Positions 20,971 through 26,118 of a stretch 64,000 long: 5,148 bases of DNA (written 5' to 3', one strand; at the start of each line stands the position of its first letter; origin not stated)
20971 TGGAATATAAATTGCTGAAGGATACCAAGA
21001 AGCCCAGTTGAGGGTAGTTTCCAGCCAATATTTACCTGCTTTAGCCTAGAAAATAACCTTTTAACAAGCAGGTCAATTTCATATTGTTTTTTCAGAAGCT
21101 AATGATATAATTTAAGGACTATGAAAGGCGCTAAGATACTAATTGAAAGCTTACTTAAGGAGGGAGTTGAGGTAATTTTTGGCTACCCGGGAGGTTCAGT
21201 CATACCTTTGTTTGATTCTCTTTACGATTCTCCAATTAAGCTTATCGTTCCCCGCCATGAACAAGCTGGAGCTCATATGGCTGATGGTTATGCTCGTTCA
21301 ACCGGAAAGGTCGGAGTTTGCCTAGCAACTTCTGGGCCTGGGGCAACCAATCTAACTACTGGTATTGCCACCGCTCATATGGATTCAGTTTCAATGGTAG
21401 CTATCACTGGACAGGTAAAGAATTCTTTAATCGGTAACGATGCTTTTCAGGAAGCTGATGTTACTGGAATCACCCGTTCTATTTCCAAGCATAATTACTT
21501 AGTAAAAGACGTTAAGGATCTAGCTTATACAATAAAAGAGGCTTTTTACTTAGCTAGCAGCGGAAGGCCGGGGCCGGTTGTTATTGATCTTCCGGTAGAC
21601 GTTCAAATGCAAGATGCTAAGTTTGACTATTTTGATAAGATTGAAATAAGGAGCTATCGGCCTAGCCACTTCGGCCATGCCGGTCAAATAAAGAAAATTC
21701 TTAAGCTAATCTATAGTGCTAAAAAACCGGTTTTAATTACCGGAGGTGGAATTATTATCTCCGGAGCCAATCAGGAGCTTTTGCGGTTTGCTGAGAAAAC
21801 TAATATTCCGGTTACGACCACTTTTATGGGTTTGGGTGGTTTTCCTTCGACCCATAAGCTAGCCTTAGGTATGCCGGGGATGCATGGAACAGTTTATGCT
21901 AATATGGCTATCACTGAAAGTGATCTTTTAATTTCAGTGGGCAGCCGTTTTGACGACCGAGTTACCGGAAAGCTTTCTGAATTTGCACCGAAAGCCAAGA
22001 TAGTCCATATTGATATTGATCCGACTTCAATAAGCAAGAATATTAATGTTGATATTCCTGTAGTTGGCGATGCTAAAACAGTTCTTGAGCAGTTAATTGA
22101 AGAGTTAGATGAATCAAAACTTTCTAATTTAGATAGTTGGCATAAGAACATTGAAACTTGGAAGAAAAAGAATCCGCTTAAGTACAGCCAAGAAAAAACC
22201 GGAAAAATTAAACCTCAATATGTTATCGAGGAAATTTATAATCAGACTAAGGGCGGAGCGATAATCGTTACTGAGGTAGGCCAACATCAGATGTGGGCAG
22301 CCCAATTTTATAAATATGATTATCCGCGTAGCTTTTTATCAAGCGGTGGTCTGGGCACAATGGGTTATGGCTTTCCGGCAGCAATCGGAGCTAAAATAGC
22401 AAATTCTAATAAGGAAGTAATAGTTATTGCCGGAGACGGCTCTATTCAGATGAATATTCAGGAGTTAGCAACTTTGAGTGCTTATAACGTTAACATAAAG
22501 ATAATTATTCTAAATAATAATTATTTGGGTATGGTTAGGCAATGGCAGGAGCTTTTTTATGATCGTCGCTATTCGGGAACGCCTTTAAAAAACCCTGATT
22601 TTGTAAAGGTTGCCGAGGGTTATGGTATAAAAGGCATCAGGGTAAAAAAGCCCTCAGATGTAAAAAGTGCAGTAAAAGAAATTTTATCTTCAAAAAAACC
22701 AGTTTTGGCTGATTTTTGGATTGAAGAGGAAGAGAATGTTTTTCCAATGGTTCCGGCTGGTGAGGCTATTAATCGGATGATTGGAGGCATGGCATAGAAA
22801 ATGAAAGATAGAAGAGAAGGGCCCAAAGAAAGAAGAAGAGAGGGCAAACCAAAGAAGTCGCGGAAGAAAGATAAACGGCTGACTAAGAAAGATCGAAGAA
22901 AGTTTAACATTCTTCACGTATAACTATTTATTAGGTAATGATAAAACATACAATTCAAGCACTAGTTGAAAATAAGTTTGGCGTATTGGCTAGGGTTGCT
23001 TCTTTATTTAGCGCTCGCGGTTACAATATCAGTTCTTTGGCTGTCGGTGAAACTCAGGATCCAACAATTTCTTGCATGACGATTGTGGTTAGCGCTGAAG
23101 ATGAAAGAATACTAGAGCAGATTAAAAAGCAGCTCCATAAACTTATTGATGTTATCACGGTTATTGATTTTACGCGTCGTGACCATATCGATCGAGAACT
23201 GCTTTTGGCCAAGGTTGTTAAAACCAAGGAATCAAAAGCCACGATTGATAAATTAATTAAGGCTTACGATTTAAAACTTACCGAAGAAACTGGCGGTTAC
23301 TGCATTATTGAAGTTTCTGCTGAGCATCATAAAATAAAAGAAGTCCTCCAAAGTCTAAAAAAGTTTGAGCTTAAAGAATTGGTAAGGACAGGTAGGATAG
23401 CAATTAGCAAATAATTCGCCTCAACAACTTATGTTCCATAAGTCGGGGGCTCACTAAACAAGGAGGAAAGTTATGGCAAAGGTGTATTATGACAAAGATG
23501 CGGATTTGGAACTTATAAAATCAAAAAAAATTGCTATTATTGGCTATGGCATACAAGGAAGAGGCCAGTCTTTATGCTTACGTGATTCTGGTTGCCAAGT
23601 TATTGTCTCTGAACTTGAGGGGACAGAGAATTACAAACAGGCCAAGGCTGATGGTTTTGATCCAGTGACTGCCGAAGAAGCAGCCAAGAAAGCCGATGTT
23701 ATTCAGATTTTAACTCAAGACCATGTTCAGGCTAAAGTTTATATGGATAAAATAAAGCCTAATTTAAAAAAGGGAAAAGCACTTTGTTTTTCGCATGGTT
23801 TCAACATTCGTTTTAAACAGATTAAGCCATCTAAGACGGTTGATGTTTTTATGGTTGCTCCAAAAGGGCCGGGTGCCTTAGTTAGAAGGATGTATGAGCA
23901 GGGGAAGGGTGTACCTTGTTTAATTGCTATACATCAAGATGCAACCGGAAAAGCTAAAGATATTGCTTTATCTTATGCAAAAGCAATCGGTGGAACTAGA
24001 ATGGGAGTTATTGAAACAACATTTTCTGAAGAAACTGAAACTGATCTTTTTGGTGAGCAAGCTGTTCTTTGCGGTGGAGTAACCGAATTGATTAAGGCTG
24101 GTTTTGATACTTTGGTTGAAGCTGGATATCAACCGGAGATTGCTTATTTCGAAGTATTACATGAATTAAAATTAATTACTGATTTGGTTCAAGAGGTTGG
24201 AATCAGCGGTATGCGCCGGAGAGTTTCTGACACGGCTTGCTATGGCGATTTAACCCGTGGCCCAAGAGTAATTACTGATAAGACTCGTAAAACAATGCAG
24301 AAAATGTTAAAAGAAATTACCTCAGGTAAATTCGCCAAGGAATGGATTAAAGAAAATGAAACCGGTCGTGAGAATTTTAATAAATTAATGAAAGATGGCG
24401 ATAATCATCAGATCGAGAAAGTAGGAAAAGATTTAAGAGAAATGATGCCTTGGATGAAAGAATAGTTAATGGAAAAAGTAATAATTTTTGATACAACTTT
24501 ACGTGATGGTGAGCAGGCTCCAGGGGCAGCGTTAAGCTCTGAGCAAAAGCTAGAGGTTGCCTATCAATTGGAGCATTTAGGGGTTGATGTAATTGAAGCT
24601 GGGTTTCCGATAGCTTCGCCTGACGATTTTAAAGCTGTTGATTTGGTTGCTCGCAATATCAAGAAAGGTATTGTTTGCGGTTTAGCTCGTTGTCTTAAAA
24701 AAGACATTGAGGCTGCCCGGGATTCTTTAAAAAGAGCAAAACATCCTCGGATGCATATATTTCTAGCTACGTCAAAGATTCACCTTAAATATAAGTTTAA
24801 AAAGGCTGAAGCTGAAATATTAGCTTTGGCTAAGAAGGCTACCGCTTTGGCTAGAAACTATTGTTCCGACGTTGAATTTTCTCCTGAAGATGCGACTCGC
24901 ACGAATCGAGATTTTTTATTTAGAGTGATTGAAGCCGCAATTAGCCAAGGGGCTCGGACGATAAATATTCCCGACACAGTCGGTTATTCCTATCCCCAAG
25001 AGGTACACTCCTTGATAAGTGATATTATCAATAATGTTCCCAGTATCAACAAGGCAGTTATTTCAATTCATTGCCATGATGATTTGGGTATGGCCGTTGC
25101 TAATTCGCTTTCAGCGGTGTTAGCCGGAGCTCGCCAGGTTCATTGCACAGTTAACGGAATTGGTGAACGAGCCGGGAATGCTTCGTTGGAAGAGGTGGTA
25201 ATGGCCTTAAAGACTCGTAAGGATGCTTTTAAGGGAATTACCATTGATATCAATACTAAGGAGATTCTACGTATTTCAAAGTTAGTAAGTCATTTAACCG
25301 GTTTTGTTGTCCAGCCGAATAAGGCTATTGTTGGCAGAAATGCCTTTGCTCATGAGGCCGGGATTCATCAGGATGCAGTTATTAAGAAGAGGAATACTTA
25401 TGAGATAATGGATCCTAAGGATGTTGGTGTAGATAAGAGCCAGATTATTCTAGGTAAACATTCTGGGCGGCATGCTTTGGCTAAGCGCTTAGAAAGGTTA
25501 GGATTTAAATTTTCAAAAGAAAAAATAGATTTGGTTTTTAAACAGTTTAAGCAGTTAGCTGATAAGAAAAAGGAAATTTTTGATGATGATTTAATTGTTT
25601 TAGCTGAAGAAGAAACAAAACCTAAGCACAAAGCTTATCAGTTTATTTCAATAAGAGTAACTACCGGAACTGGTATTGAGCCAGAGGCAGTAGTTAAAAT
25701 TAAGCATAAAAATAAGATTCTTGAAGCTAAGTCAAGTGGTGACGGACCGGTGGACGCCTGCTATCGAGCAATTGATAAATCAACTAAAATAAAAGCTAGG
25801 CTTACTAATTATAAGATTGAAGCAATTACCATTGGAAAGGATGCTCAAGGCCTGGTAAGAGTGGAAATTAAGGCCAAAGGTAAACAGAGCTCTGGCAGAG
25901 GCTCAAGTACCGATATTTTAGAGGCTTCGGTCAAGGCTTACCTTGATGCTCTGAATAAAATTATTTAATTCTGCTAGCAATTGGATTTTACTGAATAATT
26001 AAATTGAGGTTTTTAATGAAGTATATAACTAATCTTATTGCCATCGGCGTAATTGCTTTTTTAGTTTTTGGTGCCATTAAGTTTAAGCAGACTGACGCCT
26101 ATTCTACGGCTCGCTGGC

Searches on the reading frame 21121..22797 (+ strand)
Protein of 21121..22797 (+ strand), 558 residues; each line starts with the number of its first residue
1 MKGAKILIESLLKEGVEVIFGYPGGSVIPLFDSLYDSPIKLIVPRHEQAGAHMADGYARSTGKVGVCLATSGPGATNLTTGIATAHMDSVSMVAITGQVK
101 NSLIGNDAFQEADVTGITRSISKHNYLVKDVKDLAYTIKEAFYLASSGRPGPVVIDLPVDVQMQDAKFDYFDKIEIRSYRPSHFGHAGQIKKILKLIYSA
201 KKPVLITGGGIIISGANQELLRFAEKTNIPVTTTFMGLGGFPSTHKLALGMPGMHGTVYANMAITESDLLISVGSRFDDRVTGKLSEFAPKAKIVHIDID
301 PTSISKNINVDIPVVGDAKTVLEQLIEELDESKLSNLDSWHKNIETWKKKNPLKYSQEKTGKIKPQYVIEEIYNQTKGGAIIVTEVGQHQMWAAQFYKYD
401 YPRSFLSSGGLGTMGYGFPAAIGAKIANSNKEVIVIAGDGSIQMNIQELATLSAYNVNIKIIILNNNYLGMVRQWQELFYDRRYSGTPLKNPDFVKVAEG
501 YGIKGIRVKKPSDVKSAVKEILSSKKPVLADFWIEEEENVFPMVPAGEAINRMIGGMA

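Call 9: search_protein_families(library=ncbifam, proteins=[window:21121-22797:+], max_evalue=0.01)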
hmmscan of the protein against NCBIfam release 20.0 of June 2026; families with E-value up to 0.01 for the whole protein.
window:21121-22797:+ (558 aa): 59 families (the best 25 are shown)
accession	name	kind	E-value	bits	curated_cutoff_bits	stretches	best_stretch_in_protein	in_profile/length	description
NF004710.0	PRK06048.1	equivalog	5.9e-261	866.8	976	1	1-554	8-557/561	acetolactate synthase large subunit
TIGR00118.1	acolac_lg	equivalog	1.2e-259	862.4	538.35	1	1-555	1-555/557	biosynthetic-type acetolactate synthase large subunit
NF005228.0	PRK06725.1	equivalog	2e-228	759.3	991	1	1-554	16-565/571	acetolactate synthase large subunit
NF004919.0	PRK06276.1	equivalog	1.4e-226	753.4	866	1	1-555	1-558/582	acetolactate synthase large subunit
NF005651.0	PRK07418.1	subfamily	1e-225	750.6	942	1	2-555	20-580/617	acetolactate synthase large subunit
NF005824.0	PRK07710.1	equivalog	1.7e-224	746.4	976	1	1-555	17-569/573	acetolactate synthase large subunit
NF006319.0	PRK08527.1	equivalog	2.5e-222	739.3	905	1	1-554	4-558/565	acetolactate synthase large subunit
NF005409.0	PRK06965.1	equivalog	4.3e-222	738.7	1035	1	2-556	22-583/587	acetolactate synthase 3 catalytic subunit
NF005860.0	PRK07789.1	equivalog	2.5e-221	736.2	881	1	1-550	34-594/615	acetolactate synthase large subunit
NF006581.0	PRK09107.1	equivalog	6.7e-219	728.1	974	1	1-554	11-573/595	acetolactate synthase 3 large subunit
NF006525.0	PRK08979.1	equivalog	6.1e-213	708.3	1084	1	2-553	5-564/572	acetolactate synthase 3 large subunit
NF005058.0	PRK06466.1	equivalog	9.5e-212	704.5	951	1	2-553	5-566/574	acetolactate synthase 3 large subunit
NF005364.0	PRK06882.1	equivalog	1.8e-206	687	1083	1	2-554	5-565/574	acetolactate synthase 3 large subunit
NF006524.0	PRK08978.1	equivalog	1.2e-205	684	738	1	1-555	1-545/548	acetolactate synthase 2 catalytic subunit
NF005936.0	PRK07979.1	equivalog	1.7e-201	670.5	1080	1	2-553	5-566/574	acetolactate synthase 3 large subunit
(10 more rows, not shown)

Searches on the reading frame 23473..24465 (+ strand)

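Call 9: search_protein_families(library=ncbifam, proteins=[window:23473-24465:+], max_evalue=0.01)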
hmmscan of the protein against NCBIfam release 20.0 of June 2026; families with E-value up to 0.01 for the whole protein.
window:23473-24465:+ (330 aa): 10 families
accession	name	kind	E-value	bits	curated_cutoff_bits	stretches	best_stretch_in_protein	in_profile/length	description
NF004017.0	PRK05479.1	equivalog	9.2e-162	537.5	336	1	1-329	1-329/337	ketol-acid reductoisomerase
TIGR00465.1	ilvC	equivalog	2.2e-134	447.4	226.15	1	15-329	1-314/314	ketol-acid reductoisomerase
NF009940.0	PRK13403.1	equivalog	6.9e-134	445.9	406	1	3-329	2-327/335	ketol-acid reductoisomerase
NF003557.0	PRK05225.1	equivalog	7.6e-61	206.1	713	2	11-201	31-227/491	ketol-acid reductoisomerase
TIGR00936.1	ahcY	equivalog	3.1e-10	39.4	497.6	1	14-113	202-297/416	adenosylhomocysteinase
NF004005.0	PRK05476.2-3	equivalog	1.8e-09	36.9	275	1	14-112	205-299/418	adenosylhomocysteinase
NF008592.0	PRK11559.1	equivalog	0.00093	18.6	397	1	18-84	3-71/296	2-hydroxy-3-oxopropionate reductase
NF043037.1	ThreonDh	equivalog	0.001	18.6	350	1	17-88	2-73/297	L-threonate dehydrogenase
TIGR01505.1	tartro_sem_red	equivalog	0.0016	17.8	340.75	1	19-101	1-86/291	2-hydroxy-3-oxopropionate reductase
NF004009.0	PRK05476.3-2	equivalog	0.0021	17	485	1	16-104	270-354/487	adenosylhomocysteinase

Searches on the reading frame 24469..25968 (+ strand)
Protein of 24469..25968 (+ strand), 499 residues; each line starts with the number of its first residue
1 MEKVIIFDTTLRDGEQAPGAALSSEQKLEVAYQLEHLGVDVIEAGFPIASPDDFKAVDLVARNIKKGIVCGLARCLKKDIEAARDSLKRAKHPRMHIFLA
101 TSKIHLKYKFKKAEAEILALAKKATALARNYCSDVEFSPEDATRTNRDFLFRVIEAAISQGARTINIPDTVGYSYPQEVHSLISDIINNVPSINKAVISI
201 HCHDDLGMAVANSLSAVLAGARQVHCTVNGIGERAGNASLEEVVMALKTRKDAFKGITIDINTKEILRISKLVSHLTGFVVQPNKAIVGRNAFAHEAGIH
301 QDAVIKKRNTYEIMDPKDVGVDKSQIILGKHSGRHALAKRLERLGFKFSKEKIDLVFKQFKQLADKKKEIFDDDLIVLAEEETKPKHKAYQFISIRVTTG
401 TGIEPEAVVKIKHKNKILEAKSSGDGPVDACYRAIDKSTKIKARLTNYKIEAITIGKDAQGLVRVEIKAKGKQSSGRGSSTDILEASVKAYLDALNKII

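Call 9: search_protein_families(library=ncbifam, proteins=[window:24469-25968:+], max_evalue=0.01)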
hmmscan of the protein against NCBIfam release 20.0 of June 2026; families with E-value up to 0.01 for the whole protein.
window:24469-25968:+ (499 aa): 28 families (the best 25 are shown)
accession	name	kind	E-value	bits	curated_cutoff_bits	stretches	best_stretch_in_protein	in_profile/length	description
NF002086.0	PRK00915.1-3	equivalog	1e-224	746.8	532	1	2-498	5-501/516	2-isopropylmalate synthase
TIGR00973.1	leuA_bact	equivalog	1.9e-213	709.4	598.7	1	3-496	1-494/494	2-isopropylmalate synthase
NF002087.0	PRK00915.1-4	equivalog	2e-213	709.6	729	1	2-498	5-502/516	2-isopropylmalate synthase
NF002088.0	PRK00915.1-5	equivalog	7.1e-196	651.7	697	1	1-498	1-498/514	2-isopropylmalate synthase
NF002084.0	PRK00915.1-1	equivalog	1.3e-187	624.5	748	1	2-498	3-499/523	2-isopropylmalate synthase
NF002085.0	PRK00915.1-2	subfamily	2.8e-151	504.7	517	1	1-498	11-499/504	2-isopropylmalate synthase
TIGR02090.1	LEU1_arch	subfamily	7.9e-127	423.3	484.75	1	4-375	1-359/363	isopropylmalate/citramalate/homocitrate synthases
NF041069.1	IPMS_Sufob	equivalog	2.2e-120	402.3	600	1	5-380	2-366/371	isopropylmalate synthase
TIGR02660.1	nifV_homocitr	equivalog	2.2e-94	316.7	462.9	1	3-375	1-361/365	homocitrate synthase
TIGR02146.1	LysS_fung_arch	equivalog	1.3e-89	300.9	413.55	1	6-361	1-343/344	homocitrate synthase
TIGR00977.1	citramal_synth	equivalog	1.8e-69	234.4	450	1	3-495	1-513/526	citramalate synthase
NF042434.1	IPMS_Lepto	equivalog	2.2e-69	234.2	500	1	3-367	5-373/374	2-isopropylmalate synthase LeuA2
NF042433.1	CitmalDyn_Leptosp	equivalog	7e-59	199.7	950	1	3-470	7-475/514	(R)-citramalate synthase CimA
NF002991.1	PRK03739.1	subfamily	2.9e-58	197.9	455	1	9-497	32-550/550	2-isopropylmalate synthase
TIGR00970.1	leuA_yeast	equivalog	4.3e-43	147.7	697.4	1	9-499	32-563/564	2-isopropylmalate synthase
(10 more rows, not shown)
